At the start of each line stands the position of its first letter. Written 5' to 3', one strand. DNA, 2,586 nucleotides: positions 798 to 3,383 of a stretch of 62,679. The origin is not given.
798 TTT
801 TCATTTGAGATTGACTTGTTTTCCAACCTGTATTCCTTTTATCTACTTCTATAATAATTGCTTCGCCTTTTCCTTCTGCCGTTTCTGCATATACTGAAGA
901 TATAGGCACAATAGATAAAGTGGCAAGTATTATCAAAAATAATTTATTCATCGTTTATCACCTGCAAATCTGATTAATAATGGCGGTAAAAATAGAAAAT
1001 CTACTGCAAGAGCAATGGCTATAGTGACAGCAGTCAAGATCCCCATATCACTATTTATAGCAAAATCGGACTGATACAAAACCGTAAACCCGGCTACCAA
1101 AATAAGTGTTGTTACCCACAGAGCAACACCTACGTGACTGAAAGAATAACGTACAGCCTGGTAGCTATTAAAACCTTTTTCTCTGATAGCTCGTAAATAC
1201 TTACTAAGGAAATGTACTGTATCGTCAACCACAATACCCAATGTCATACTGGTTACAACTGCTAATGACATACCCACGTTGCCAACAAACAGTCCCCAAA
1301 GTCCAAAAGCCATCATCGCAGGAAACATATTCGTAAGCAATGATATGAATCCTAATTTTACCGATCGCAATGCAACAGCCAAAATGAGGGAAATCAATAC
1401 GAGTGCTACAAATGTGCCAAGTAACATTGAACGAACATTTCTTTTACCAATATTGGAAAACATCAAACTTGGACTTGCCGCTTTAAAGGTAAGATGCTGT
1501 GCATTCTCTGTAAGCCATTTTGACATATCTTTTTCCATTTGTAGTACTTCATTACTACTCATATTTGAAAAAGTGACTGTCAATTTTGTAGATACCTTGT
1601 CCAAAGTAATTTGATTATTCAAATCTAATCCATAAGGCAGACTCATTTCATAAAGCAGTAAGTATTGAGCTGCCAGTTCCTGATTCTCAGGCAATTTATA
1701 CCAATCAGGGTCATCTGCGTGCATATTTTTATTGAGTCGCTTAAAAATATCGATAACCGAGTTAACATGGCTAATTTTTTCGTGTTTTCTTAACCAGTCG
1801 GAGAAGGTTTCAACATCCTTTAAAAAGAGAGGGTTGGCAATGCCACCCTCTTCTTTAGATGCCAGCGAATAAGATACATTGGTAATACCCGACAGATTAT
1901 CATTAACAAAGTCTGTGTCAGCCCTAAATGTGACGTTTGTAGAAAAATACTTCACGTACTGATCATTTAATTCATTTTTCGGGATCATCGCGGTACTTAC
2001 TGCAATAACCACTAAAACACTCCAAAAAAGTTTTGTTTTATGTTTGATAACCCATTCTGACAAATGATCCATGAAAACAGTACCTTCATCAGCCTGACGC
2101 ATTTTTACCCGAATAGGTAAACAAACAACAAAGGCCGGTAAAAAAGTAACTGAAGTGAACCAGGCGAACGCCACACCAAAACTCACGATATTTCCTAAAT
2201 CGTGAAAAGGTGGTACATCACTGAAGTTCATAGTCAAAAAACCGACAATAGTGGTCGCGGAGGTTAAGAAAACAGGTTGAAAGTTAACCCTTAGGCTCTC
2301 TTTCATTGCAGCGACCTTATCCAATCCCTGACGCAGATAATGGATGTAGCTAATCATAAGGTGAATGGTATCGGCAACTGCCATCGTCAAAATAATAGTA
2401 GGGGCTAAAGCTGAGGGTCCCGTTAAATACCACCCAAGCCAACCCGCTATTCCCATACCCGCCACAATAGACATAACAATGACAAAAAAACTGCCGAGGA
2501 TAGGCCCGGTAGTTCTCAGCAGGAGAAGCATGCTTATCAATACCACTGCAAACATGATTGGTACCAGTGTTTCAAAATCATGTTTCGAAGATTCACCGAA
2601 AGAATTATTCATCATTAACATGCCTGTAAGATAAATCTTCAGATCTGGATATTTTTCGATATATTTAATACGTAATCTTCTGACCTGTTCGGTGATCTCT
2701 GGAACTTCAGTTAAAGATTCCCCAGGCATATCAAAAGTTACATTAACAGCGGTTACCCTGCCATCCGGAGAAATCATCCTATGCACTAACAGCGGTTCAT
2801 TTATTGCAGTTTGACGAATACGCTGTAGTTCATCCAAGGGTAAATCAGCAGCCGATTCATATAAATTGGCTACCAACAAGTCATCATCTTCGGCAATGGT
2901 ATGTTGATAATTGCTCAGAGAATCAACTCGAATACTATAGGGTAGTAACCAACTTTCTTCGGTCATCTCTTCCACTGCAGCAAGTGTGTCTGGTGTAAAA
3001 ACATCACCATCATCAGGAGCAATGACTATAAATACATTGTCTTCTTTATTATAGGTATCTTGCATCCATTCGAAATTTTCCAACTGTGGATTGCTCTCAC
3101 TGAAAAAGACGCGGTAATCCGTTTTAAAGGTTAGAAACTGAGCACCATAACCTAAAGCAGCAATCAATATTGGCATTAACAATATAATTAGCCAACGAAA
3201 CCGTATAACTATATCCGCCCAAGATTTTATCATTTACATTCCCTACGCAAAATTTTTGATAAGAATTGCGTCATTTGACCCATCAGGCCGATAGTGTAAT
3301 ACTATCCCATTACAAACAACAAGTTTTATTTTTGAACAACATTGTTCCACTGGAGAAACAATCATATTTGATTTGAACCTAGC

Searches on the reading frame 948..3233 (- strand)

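Call 13: search_protein_families(library=ncbifam, proteins=[window:948-3233:-], max_evalue=1e-10)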
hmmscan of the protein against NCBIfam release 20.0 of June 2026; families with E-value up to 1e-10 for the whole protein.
window:948-3233:- (761 aa): 4 families
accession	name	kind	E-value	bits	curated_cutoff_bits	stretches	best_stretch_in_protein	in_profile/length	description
TIGR00921.1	2A067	subfamily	3.4e-45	154.3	351.9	1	11-754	2-732/733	hydrophobe/amphiphile efflux-3 (HAE3) family transporter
TIGR03480.1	HpnN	hypoth_equivalog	1.6e-33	115.8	751.85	2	192-421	243-470/862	hopanoid biosynthesis associated RND transporter like protein HpnN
TIGR00833.1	actII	subfamily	2.8e-30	105.3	874.7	1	141-492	98-454/910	MMPL family RND transporter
NF052374.1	HopndTporHpnN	equivalog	5.8e-13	47.8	1100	0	193-418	247-470/858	hopanoid transporter HpnN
